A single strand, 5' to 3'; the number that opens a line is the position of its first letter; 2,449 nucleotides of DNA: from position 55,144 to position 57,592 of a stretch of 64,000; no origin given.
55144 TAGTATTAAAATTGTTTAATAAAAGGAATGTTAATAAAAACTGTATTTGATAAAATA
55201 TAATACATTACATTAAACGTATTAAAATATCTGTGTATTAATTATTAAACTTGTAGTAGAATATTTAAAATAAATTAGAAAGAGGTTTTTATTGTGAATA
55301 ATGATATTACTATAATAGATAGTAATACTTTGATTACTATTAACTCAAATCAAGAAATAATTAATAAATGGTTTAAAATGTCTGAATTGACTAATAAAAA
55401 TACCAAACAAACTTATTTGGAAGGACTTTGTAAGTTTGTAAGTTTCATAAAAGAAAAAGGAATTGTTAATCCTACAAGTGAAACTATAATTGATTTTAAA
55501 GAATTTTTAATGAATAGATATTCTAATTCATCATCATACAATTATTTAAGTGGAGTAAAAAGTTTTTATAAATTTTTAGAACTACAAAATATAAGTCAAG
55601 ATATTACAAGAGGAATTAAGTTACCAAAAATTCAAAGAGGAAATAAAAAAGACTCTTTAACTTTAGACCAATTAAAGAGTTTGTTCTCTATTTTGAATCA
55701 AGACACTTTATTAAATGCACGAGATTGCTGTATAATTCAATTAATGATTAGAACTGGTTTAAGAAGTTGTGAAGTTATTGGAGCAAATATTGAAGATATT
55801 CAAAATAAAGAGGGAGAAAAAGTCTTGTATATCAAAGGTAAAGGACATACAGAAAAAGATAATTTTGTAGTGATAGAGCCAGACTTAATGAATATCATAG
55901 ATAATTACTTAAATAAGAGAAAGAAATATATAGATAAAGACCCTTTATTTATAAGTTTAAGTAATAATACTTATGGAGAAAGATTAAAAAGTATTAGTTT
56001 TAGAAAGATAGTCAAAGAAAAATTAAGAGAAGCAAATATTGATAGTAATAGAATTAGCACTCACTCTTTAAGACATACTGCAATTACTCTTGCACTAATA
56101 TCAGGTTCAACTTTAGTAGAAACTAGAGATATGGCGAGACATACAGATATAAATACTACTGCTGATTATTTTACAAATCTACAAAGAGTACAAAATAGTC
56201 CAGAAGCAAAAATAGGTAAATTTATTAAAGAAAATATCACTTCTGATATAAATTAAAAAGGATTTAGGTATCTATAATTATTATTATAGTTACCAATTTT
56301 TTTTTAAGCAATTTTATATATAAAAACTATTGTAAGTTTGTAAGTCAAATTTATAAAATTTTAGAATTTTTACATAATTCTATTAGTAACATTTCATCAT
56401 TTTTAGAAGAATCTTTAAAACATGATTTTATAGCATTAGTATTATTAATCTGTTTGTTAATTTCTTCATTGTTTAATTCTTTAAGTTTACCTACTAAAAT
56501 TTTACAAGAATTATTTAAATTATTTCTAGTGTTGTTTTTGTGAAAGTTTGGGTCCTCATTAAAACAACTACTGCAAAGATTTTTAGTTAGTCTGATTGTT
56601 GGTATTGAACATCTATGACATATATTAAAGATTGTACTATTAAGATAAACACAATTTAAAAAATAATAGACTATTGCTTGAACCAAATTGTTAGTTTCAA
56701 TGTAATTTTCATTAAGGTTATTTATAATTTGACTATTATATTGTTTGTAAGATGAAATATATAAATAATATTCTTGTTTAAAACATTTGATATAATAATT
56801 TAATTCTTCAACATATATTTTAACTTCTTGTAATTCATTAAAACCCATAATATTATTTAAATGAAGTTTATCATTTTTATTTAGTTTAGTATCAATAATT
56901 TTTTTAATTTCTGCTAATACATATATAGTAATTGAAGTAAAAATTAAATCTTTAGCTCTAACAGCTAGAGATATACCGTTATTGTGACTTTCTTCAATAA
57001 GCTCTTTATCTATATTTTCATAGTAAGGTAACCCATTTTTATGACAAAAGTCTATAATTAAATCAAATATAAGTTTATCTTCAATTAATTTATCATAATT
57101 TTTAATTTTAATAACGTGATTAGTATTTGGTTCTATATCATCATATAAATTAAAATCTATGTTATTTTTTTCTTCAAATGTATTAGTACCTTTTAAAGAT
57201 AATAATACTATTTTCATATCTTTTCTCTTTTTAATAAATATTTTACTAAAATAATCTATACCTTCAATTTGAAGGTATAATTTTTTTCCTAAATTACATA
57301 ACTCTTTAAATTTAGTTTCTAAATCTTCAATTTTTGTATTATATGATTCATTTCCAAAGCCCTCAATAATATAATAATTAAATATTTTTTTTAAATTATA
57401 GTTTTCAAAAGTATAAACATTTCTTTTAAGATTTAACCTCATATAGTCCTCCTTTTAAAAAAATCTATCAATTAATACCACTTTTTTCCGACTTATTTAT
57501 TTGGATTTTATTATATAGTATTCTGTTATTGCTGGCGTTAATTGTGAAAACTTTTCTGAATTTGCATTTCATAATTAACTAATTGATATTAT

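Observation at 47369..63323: Integrative element with its own PolB replisome and no virion or conjugation genes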

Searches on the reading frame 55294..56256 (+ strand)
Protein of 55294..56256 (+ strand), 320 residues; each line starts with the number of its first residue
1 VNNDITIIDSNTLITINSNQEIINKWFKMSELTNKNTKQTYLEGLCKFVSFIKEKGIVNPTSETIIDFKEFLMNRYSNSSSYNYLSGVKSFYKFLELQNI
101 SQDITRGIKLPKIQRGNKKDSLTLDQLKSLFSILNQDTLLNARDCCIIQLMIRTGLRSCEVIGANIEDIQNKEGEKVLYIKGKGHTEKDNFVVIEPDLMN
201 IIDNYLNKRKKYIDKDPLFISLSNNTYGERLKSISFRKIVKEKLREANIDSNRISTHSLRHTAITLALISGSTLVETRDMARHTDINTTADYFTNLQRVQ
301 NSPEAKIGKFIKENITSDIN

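Call 9: search_protein_families(library=pfam, max_evalue=0.1, proteins=[window:55294-56256:+])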
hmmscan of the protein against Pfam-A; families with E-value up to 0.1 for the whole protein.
window:55294-56256:+ (320 aa): 3 families
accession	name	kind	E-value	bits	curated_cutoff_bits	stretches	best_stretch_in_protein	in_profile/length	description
PF00589.27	Phage_integrase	-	3.6e-21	76.1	27.1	1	122-294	3-167/172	Phage integrase family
PF02899.23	Phage_int_SAM_1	-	4.7e-06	27.2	22.3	1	35-98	16-82/83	Phage integrase, N-terminal SAM-like domain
PF13495.12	Phage_int_SAM_4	-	2.9e-05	24.8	27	1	34-95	15-78/85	Phage integrase, N-terminal SAM-like domain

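Call 11: search_protein_families(library=phrogs, max_evalue=0.01, proteins=[window:55294-56256:+])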
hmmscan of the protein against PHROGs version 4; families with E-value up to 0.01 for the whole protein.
window:55294-56256:+ (320 aa): 4 families
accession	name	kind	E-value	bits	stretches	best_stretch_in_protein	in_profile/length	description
phrog_1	-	integration and excision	1.6e-33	117.9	1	20-292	167-432/611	integrase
phrog_216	-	integration and excision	9.8e-27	94.8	1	82-293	16-222/301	integrase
phrog_7685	-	integration and excision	3.5e-08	34.3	1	197-303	132-230/240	integrase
phrog_23271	-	unknown function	0.0026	18.7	1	254-293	9-48/67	-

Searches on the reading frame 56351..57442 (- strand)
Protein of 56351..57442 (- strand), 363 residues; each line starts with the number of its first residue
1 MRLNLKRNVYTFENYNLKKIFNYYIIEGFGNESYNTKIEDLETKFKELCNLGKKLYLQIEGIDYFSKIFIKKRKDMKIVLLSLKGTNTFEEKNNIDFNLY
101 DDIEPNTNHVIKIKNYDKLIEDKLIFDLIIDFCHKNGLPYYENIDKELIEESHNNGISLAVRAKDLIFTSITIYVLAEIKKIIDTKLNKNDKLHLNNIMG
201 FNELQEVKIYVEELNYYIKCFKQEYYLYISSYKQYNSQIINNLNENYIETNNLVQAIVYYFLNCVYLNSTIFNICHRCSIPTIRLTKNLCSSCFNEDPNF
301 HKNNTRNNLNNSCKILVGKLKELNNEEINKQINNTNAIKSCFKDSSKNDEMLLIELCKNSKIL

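Call 9: search_protein_families(library=pfam, max_evalue=0.1, proteins=[window:56351-57442:-])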
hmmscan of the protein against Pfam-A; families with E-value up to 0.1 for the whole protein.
window:56351-57442:- (363 aa): 0 families

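Call 11: search_protein_families(library=phrogs, max_evalue=0.01, proteins=[window:56351-57442:-])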
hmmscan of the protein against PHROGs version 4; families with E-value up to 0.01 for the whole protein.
window:56351-57442:- (363 aa): 0 families

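Call 28: search_protein_families(library=padloc, max_evalue=0.01, proteins=[window:56351-57442:-])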
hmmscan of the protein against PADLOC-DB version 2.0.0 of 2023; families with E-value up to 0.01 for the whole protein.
window:56351-57442:- (363 aa): 0 families

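Call 65: find_homologous_proteins(query=window:56351-57442:-, max_evalue=0.001)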
Query window:56351-57442:- (363 aa): 4 proteins with E <= 0.001 among 5332 candidates.
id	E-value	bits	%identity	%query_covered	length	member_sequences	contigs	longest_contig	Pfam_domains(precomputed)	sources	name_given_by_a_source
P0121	1.0e-228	777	100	100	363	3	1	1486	-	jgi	-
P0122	4.1e-204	696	88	100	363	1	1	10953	-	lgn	-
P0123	1.8e-136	473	62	100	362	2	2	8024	-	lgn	-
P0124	3.6e-119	416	53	100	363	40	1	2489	-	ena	-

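Call 74: predict_structure(alignment_id=A2)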
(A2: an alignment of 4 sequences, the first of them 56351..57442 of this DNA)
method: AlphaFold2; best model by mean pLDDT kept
length: 363 residues; sequences in the alignment: 4
mean_pLDDT: 44.4   pTM: 0.35
mean pLDDT of the five models: 44.4, 44.1, 42.8, 37.3, 35.6
residues with pLDDT >= 90: 10; 70-90: 60; 50-70: 34; < 50: 259
segments of 3 or more residues with pLDDT < 50: 1-175, 223-304
pLDDT, mean of each block of 10 residues (from residue 1): 20 20 21 24 30 27 29 31 27 34 31 30 38 35 29 32 44 50 68 60 76 61 44 32 32 45 39 27 26 32 61 86 88 88 85 90 72
secondary structure, 60 per line:
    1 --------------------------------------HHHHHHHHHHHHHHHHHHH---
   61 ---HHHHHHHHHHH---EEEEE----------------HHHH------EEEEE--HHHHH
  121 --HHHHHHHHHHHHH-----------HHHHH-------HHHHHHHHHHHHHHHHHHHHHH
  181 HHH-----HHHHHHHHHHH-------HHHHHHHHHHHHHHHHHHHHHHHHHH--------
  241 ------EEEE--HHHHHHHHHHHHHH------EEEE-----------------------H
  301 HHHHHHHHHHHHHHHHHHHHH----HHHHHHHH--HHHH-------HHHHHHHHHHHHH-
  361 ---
elements in order: H39-57 H64-74 E78-82 H99-102 E109-113 H116-120 H123-135 H147-151 H159-183 H189-199 H207-232 E247-250 H253-266 E273-276 H300-321 H326-333 H336-339 H347-359

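Call 75: search_protein_representatives(alignment_id=A2)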
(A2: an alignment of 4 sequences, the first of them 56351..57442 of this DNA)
Query: 4 sequences, 363 profile positions. Proteins with E-value up to 0.001 (for the whole library): 8; up to 1e-10: 6; up to 1e-30: 4. The best 8 are listed.
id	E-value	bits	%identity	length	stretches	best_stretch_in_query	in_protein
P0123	3.9e-196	667.7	-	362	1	1-362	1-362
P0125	6.0e-77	275.6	-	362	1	5-334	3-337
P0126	3.3e-67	243.5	-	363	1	1-343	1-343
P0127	1.6e-39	152.4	-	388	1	1-362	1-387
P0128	6.0e-22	94.6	-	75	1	1-64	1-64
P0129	2.8e-19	85.8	-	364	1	3-352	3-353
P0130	2.2e-08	50.0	-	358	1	3-353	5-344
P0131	2.5e-08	49.8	-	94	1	95-173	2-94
